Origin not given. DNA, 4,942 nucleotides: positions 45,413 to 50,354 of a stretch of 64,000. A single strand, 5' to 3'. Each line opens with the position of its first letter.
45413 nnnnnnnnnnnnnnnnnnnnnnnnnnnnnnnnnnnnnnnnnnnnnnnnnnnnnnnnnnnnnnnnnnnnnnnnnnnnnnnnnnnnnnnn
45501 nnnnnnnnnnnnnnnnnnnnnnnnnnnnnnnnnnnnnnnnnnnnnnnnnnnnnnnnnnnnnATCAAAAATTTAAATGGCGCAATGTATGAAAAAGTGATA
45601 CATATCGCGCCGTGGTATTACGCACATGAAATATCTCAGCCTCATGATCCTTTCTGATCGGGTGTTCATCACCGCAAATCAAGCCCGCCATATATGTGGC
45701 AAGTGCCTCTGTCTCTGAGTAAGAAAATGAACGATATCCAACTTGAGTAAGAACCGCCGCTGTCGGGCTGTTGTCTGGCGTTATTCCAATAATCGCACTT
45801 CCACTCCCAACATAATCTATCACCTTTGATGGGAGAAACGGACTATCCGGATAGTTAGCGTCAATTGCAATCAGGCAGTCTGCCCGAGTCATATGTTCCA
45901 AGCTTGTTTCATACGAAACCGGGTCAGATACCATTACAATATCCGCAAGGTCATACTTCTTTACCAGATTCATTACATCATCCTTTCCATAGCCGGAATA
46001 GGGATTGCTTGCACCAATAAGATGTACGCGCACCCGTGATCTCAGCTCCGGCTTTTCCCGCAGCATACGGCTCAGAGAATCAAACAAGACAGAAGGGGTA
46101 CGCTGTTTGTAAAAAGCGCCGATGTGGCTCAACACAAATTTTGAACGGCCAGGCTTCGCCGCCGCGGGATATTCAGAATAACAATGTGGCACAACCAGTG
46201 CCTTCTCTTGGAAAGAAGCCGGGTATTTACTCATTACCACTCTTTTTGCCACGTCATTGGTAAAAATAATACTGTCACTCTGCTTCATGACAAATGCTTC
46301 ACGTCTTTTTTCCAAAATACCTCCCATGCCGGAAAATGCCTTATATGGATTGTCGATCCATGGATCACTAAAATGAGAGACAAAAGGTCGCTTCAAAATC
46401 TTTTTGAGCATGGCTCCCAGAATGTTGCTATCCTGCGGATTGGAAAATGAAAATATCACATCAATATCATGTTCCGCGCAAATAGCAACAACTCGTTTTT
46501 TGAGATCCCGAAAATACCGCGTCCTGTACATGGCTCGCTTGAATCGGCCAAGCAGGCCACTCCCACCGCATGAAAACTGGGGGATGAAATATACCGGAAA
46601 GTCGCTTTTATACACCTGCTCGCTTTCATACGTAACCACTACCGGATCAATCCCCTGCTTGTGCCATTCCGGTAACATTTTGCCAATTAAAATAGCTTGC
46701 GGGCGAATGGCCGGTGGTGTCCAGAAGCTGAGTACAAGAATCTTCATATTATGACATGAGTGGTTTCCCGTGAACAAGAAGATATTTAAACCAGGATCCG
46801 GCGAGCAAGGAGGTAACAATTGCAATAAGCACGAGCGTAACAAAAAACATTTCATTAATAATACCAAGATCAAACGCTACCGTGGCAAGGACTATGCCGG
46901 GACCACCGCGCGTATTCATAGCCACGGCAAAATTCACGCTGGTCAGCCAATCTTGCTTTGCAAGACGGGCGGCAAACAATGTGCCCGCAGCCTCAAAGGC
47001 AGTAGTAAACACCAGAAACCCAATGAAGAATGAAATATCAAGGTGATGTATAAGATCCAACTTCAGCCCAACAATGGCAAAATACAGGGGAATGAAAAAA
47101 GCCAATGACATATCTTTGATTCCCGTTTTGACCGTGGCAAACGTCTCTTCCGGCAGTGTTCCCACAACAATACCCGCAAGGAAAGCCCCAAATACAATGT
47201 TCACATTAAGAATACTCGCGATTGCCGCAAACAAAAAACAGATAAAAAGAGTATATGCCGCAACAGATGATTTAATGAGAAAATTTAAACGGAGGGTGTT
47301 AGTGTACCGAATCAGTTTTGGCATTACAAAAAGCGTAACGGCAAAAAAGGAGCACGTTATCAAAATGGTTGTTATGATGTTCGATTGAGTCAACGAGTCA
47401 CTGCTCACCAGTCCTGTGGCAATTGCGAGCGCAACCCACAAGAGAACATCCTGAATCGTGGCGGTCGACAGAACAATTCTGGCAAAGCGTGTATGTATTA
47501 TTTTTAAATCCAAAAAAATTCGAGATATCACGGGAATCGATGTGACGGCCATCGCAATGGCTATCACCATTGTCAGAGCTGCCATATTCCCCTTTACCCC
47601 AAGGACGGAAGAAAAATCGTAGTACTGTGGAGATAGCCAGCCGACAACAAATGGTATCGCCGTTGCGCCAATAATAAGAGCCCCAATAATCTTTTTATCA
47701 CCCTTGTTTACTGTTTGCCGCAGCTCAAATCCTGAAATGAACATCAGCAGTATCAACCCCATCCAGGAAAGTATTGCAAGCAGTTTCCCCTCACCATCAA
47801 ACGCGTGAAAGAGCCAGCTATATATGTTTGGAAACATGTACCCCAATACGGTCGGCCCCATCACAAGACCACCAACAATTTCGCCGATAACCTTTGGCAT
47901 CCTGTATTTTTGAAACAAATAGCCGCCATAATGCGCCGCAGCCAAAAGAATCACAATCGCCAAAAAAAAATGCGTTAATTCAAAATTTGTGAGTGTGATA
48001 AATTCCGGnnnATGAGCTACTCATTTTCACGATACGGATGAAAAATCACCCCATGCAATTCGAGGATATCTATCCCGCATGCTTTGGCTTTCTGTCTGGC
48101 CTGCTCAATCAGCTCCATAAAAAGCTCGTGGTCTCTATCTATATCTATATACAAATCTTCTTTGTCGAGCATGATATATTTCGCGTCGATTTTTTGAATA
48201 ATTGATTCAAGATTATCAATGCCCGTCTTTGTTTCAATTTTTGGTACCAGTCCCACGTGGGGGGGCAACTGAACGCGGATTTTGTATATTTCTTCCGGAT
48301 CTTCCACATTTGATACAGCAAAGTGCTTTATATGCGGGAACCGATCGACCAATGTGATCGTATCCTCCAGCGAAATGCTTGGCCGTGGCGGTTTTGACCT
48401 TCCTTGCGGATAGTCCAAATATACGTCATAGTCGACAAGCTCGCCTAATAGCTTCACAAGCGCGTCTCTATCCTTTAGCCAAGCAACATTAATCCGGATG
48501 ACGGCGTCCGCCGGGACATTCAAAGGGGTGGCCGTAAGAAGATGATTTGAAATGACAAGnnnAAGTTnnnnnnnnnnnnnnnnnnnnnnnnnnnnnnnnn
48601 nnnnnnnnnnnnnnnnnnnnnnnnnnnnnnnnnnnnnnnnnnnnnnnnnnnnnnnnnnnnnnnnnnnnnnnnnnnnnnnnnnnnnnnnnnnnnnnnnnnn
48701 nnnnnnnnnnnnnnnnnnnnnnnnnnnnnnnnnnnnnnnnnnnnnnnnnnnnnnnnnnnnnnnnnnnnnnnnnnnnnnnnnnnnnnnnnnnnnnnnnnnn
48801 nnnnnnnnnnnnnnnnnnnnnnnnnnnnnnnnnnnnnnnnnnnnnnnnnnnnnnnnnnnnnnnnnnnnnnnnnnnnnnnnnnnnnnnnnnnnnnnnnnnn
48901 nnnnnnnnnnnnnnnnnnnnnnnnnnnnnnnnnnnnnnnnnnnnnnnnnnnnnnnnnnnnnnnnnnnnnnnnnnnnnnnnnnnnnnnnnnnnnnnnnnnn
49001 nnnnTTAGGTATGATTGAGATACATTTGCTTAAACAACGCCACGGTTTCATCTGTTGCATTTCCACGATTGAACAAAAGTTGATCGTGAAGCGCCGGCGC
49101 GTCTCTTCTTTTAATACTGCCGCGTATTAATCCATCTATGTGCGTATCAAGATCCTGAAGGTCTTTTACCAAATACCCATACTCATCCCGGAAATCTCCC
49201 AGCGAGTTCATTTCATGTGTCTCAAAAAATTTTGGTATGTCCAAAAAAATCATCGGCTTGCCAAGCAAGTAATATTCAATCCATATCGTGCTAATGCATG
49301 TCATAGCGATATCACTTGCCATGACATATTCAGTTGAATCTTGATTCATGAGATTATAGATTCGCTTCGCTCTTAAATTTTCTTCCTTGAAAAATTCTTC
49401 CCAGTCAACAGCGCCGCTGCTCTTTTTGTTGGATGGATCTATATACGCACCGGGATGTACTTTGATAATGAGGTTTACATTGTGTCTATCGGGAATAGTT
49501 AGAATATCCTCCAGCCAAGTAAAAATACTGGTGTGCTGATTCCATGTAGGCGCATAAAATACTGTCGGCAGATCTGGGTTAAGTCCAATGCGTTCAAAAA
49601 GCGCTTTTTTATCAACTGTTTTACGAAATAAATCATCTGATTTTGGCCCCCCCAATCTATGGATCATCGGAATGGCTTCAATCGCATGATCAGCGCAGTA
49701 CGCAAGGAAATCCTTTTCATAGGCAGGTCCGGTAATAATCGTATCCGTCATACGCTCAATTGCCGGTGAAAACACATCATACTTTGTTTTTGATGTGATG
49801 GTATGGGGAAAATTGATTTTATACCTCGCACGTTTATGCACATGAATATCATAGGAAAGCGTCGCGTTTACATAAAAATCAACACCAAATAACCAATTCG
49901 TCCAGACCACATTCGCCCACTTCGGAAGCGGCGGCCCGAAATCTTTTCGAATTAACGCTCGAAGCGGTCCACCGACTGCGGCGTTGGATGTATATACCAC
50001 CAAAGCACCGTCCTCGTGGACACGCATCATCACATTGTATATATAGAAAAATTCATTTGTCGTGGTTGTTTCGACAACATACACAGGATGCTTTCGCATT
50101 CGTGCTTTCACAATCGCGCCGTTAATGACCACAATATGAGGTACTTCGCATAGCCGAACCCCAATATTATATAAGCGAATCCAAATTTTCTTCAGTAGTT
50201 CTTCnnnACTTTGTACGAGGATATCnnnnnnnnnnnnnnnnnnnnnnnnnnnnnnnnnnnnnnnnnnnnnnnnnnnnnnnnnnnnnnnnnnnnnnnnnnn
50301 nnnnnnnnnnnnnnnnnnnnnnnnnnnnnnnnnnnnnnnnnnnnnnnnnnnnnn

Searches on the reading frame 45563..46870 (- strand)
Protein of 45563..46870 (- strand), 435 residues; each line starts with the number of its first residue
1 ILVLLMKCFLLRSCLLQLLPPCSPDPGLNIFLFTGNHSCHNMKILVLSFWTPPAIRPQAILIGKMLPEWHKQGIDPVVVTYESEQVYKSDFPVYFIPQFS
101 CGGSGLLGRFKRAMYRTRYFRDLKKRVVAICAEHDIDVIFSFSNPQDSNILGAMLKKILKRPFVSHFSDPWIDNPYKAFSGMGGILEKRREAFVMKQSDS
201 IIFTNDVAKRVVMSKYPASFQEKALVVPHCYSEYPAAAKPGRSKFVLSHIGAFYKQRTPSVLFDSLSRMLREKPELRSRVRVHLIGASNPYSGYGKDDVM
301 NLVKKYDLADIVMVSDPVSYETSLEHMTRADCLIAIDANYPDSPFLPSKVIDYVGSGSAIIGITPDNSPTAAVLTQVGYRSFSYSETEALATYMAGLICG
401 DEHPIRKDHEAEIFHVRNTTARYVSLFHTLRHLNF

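Call 71: search_protein_families(library=pfam, proteins=[window:45563-46870:-], max_evalue=0.01)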
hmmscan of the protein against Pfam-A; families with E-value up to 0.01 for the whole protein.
window:45563-46870:- (435 aa): 1 family
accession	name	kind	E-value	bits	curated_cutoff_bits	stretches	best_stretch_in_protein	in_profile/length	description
PF13439.12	Glyco_transf_4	-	3.6e-05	24.3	28.5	1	67-228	13-163/170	Glycosyltransferase Family 4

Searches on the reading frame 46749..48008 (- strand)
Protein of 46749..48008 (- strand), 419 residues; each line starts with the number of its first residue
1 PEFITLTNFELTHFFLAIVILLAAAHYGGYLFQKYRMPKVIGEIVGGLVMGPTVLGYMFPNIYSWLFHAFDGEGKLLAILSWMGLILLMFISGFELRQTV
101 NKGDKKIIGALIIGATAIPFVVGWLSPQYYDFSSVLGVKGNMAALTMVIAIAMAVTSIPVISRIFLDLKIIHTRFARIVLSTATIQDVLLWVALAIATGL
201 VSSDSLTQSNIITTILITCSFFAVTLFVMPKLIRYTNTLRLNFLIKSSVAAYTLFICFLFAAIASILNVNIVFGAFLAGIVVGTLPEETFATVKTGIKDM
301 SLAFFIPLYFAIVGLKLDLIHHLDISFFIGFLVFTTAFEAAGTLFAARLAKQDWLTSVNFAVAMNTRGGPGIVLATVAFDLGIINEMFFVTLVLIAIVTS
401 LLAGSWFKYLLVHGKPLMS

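Call 71: search_protein_families(library=pfam, proteins=[window:46749-48008:-], max_evalue=0.01)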
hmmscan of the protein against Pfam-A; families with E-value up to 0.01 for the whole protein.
window:46749-48008:- (419 aa): 1 family
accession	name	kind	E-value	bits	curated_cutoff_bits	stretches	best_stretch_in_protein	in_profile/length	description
PF00999.27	Na_H_Exchanger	-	6.2e-40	137.6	26.2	1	24-412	3-374/375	Sodium/hydrogen exchanger, transmembrane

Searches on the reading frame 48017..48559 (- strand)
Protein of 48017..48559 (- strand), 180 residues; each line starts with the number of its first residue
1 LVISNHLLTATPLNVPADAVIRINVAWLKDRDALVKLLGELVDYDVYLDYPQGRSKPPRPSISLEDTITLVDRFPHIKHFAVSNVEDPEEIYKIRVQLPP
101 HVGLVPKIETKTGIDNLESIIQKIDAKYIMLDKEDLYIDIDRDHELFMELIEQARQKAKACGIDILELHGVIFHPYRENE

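Call 71: search_protein_families(library=pfam, proteins=[window:48017-48559:-], max_evalue=0.01)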
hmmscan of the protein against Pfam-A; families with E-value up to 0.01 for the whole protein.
window:48017-48559:- (180 aa): 2 families
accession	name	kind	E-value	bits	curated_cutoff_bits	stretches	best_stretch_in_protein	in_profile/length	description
PF00224.27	PK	-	6e-05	22.7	30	1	82-160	195-276/328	Pyruvate kinase, barrel domain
PF03328.21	HpcH_HpaI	-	0.00052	19.8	25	1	101-165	119-187/221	HpcH/HpaI aldolase/citrate lyase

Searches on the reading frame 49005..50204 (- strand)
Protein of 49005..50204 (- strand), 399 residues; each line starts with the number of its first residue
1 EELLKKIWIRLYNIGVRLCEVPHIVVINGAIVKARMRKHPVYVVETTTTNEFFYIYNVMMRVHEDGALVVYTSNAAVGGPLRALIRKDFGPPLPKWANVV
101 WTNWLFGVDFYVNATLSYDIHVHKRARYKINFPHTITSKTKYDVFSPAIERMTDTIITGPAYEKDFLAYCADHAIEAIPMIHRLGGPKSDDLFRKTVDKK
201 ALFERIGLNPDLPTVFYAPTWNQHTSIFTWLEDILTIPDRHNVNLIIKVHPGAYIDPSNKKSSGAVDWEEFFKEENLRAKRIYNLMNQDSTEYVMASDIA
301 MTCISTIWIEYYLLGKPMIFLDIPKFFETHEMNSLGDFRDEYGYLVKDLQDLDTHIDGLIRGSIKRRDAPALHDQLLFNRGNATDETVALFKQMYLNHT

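Call 71: search_protein_families(library=pfam, proteins=[window:49005-50204:-], max_evalue=0.01)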
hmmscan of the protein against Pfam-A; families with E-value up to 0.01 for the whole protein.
window:49005-50204:- (399 aa): 1 family
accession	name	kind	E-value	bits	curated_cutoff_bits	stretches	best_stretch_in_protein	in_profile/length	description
PF04464.20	Glyphos_transf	-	2.8e-10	40.1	22.1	1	181-320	160-291/367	CDP-Glycerol:Poly(glycerophosphate) glycerophosphotransferase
